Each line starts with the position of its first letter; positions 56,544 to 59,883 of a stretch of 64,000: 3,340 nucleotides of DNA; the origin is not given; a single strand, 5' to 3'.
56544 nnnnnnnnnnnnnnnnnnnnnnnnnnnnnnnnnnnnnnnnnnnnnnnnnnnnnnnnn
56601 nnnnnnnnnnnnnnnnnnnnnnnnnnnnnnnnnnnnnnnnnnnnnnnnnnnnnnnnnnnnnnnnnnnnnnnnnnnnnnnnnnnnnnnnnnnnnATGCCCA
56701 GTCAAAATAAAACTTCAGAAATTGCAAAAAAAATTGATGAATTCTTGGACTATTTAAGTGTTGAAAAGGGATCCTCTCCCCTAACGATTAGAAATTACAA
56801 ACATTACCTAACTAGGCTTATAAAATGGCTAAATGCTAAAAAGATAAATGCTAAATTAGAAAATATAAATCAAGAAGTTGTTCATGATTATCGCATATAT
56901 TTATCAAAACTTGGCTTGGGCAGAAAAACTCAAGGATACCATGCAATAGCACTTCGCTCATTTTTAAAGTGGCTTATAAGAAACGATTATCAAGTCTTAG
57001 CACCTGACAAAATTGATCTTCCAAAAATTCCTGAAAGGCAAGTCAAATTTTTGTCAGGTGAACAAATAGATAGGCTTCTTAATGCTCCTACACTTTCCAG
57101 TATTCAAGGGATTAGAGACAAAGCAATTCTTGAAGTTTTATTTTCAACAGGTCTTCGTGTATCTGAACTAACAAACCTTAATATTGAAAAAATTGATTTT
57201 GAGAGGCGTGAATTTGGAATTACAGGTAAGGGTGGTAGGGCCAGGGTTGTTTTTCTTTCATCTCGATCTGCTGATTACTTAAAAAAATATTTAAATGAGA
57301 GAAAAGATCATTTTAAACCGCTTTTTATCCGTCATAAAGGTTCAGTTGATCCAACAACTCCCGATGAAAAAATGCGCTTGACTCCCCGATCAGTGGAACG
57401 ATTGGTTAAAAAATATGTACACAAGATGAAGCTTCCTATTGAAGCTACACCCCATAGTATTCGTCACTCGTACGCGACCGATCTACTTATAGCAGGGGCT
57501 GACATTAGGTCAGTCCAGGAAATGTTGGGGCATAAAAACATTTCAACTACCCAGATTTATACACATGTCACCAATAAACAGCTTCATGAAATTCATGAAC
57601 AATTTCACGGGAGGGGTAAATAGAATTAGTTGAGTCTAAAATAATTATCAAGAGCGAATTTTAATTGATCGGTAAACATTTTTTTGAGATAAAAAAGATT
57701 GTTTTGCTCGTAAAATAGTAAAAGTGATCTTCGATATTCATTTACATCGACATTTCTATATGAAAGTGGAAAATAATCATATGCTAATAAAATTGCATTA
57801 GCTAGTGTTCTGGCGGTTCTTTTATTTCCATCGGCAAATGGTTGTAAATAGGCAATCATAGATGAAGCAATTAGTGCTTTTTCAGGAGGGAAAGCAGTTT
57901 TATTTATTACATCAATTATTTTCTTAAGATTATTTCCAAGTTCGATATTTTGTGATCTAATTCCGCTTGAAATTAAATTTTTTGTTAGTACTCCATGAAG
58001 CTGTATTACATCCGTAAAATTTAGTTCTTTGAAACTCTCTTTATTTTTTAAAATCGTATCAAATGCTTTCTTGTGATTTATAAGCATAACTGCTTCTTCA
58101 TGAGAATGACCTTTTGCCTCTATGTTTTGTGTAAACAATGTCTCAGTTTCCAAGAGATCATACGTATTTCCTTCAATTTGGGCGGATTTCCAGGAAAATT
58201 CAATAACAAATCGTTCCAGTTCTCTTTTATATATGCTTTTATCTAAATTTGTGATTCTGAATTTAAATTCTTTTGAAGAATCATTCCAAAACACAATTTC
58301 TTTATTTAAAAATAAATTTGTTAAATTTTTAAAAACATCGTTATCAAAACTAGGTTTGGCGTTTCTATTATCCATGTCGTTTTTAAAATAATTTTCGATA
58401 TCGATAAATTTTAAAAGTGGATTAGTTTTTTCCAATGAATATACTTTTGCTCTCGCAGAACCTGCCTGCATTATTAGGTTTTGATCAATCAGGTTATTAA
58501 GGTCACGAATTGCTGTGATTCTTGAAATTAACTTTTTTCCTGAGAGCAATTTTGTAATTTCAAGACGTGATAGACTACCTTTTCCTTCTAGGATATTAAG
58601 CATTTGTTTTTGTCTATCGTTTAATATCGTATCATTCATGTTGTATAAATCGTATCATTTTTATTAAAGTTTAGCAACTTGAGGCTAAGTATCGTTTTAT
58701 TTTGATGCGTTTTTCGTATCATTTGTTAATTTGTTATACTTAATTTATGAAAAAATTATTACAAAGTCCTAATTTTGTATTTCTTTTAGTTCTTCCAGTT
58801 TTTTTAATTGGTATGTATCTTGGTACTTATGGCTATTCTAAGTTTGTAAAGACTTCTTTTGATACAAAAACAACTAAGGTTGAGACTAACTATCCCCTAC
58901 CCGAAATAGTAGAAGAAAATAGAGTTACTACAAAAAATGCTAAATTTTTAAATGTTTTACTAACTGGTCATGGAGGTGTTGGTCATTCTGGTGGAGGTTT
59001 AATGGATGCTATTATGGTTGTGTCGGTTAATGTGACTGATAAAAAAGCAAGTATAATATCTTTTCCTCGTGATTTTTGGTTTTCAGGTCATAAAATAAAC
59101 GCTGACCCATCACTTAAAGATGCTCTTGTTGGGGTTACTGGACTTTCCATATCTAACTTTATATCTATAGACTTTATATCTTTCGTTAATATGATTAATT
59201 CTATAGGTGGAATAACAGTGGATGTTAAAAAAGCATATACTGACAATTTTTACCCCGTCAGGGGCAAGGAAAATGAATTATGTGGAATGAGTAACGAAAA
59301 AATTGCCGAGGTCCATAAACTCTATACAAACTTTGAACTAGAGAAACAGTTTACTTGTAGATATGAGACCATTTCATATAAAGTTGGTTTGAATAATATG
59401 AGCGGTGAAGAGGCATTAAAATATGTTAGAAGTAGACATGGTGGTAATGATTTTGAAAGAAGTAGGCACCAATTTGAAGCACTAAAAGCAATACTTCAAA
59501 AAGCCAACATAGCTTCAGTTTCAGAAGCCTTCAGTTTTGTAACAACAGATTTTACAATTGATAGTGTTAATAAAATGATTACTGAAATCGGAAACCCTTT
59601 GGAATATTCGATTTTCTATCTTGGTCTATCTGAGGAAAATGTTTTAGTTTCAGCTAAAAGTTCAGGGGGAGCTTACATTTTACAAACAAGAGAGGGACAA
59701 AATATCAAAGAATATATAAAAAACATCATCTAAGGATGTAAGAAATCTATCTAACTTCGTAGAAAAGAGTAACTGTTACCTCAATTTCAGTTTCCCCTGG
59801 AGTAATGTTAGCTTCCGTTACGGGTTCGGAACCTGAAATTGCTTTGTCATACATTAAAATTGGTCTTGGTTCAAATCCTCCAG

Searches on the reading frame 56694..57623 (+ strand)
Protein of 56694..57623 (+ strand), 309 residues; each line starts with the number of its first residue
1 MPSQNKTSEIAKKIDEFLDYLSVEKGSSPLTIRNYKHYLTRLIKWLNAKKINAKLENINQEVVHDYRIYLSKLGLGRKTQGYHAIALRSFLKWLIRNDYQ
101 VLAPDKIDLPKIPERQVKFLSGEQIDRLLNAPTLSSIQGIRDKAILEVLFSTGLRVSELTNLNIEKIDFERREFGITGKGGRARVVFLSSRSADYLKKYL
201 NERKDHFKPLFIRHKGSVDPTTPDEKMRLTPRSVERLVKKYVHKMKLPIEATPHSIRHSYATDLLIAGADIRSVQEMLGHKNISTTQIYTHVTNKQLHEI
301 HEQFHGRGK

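Call 35: search_protein_families(library=pfam, proteins=[window:56694-57623:+], max_evalue=0.00001)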
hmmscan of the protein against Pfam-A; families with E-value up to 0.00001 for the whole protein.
window:56694-57623:+ (309 aa): 4 families
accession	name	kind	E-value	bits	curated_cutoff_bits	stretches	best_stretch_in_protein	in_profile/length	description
PF00589.27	Phage_integrase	-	6.1e-43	147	27.1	1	118-294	1-170/172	Phage integrase family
PF02899.23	Phage_int_SAM_1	-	3.5e-15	56.5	22.3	1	14-96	1-81/83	Phage integrase, N-terminal SAM-like domain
PF13102.12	Phage_int_SAM_5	-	1.8e-07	31.9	22.3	1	25-100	17-88/98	Phage integrase SAM-like domain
PF13495.12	Phage_int_SAM_4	-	5.2e-06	27.2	27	0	15-100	3-84/85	Phage integrase, N-terminal SAM-like domain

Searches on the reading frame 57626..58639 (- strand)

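Call 35: search_protein_families(library=pfam, proteins=[window:57626-58639:-], max_evalue=0.00001)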
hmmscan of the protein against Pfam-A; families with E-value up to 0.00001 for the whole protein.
window:57626-58639:- (337 aa): 1 family
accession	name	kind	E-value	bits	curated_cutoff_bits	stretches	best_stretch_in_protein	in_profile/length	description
PF02661.23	Fic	-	1.8e-08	35.5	24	1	235-284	43-93/93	Fic/DOC family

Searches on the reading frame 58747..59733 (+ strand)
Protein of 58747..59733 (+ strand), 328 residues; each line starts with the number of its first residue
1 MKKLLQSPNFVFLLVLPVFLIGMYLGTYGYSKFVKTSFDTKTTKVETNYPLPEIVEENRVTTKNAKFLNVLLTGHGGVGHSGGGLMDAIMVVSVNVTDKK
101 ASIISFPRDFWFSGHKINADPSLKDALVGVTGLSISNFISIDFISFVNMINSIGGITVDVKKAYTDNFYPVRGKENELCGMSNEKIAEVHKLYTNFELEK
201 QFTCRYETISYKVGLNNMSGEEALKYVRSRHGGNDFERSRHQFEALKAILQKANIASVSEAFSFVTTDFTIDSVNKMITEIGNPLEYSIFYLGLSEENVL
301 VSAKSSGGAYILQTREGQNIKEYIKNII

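Call 35: search_protein_families(library=pfam, proteins=[window:58747-59733:+], max_evalue=0.00001)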
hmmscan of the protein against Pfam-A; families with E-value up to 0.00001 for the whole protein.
window:58747-59733:+ (328 aa): 1 family
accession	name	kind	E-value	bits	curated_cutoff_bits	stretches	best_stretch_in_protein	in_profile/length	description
PF03816.19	LytR_cpsA_psr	-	1.7e-23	83.9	24.6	1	87-253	3-148/150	LytR_cpsA_psr family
